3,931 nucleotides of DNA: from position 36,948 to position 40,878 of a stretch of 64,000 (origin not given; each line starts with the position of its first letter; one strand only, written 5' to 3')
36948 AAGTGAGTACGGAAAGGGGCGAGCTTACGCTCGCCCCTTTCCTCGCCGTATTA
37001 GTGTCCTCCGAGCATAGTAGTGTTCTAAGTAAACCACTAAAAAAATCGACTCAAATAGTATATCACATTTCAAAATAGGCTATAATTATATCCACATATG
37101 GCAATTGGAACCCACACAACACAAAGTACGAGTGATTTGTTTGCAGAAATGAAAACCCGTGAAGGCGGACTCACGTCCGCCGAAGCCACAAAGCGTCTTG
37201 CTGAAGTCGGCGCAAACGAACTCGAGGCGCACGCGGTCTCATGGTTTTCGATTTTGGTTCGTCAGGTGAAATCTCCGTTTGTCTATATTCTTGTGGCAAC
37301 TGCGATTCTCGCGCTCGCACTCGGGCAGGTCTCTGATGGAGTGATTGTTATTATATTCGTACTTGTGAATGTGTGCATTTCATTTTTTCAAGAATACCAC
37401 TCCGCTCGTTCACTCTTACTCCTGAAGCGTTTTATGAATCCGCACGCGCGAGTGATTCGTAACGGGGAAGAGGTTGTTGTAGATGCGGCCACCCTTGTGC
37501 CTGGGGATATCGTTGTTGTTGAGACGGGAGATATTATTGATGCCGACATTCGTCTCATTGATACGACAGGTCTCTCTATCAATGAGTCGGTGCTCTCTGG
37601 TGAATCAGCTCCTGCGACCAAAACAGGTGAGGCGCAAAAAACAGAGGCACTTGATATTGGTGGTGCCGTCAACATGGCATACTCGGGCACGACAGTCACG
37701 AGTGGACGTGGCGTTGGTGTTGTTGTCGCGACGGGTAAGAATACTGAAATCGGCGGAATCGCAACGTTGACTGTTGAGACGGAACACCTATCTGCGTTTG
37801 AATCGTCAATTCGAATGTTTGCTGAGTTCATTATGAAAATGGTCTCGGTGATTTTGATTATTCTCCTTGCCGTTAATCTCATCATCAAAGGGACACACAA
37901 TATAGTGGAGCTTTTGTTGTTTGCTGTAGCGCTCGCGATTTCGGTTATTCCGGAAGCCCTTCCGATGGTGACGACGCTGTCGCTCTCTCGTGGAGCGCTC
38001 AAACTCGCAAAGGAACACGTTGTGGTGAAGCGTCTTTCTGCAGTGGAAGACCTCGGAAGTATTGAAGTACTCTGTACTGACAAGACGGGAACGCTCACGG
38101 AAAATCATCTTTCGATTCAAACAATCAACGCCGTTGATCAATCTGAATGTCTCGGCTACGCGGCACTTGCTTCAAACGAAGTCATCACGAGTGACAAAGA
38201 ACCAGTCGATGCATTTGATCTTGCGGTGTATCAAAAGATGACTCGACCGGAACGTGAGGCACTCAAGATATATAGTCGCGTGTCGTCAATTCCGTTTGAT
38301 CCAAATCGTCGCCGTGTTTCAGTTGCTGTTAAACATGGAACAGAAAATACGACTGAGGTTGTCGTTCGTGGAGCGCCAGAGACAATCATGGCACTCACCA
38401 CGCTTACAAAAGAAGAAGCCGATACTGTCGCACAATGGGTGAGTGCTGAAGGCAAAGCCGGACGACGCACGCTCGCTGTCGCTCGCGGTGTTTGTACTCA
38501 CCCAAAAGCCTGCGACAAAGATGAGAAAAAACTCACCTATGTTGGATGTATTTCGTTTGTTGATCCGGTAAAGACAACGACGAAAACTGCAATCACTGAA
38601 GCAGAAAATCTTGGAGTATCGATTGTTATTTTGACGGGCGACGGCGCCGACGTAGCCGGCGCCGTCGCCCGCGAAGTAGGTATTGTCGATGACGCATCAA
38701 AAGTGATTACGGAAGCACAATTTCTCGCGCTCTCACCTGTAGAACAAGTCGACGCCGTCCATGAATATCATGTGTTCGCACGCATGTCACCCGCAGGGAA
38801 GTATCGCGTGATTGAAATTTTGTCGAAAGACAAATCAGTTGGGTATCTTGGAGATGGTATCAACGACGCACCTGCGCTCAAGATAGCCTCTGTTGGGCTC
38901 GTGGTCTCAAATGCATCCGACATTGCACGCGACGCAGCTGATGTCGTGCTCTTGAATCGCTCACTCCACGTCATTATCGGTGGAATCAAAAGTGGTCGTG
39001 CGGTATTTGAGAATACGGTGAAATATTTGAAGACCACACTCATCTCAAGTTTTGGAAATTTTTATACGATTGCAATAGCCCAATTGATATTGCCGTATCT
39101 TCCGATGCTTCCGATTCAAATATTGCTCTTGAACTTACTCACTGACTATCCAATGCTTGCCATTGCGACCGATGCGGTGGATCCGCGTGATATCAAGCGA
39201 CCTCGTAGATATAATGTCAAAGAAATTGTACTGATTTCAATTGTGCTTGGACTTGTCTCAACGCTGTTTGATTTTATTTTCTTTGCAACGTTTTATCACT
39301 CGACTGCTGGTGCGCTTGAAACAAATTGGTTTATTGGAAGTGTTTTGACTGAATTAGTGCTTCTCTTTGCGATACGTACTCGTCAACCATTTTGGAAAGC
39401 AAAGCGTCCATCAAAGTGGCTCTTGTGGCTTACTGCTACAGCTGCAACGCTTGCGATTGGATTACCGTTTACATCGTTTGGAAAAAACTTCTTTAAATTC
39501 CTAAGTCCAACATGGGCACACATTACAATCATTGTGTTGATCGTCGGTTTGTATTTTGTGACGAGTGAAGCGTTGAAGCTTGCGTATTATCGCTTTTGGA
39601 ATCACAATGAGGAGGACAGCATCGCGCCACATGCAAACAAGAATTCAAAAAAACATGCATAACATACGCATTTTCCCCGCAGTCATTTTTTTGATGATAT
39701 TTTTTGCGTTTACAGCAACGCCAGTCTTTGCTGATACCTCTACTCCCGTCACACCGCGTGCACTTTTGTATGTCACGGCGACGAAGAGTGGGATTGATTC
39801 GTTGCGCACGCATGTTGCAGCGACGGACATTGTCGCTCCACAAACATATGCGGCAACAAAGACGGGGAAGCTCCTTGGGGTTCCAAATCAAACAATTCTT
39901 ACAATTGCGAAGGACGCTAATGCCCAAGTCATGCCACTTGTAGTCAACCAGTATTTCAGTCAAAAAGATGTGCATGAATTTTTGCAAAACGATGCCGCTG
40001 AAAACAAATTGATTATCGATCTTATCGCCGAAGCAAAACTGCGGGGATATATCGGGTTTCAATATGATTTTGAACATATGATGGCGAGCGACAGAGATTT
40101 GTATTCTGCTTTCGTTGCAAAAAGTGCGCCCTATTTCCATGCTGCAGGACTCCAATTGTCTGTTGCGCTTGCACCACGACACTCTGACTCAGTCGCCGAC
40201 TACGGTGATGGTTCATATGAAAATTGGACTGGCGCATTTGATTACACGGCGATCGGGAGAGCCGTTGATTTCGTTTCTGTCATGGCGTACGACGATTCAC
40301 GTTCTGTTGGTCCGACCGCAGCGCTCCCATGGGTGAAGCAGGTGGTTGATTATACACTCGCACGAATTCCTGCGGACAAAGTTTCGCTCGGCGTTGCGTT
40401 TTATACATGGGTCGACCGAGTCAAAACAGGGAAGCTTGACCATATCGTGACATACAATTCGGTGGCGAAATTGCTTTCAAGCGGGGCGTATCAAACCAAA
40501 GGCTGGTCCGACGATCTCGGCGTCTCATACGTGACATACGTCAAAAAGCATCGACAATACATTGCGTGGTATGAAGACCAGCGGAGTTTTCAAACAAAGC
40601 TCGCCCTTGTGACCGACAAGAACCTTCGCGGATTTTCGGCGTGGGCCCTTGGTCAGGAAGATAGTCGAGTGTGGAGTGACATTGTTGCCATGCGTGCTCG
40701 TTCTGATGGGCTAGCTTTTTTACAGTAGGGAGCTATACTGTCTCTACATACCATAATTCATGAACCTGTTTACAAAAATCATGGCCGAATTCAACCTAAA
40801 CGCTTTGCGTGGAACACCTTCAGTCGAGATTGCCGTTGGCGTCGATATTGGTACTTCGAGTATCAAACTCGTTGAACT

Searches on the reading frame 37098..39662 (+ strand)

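Call 32: search_protein_families(library=pfam, proteins=[window:37098-39662:+], max_evalue=0.001)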
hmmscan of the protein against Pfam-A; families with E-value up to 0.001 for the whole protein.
window:37098-39662:+ (854 aa): 6 families
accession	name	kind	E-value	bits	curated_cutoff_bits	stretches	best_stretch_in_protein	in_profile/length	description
PF00122.25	E1-E2_ATPase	-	1e-42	146.2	28.1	1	114-305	4-180/181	E1-E2 ATPase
PF00689.26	Cation_ATPase_C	-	5.6e-22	78.8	27.3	1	668-828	2-174/175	Cation transporting ATPase, C-terminus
PF00690.31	Cation_ATPase_N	-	4.9e-15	55.4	20.4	1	8-71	3-68/69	Cation transporter/ATPase, N-terminus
PF00702.32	Hydrolase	-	6.1e-11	43.5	26.4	1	323-596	2-189/191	haloacid dehalogenase-like hydrolase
PF13246.12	Cation_ATPase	-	3.5e-05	24.2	21.7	1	379-432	33-86/91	Cation transport ATPase (P-type)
PF08282.18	Hydrolase_3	-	0.00028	21.1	20.9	0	581-620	206-245/255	haloacid dehalogenase-like hydrolase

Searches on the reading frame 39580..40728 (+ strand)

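Call 32: search_protein_families(library=pfam, proteins=[window:39580-40728:+], max_evalue=0.001)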
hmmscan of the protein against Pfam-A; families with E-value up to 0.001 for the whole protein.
window:39580-40728:+ (382 aa): 1 family
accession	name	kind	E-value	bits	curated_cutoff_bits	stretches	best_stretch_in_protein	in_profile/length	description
PF00704.34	Glyco_hydro_18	-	6.1e-22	79.1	29.6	1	110-359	58-316/317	Glycosyl hydrolases family 18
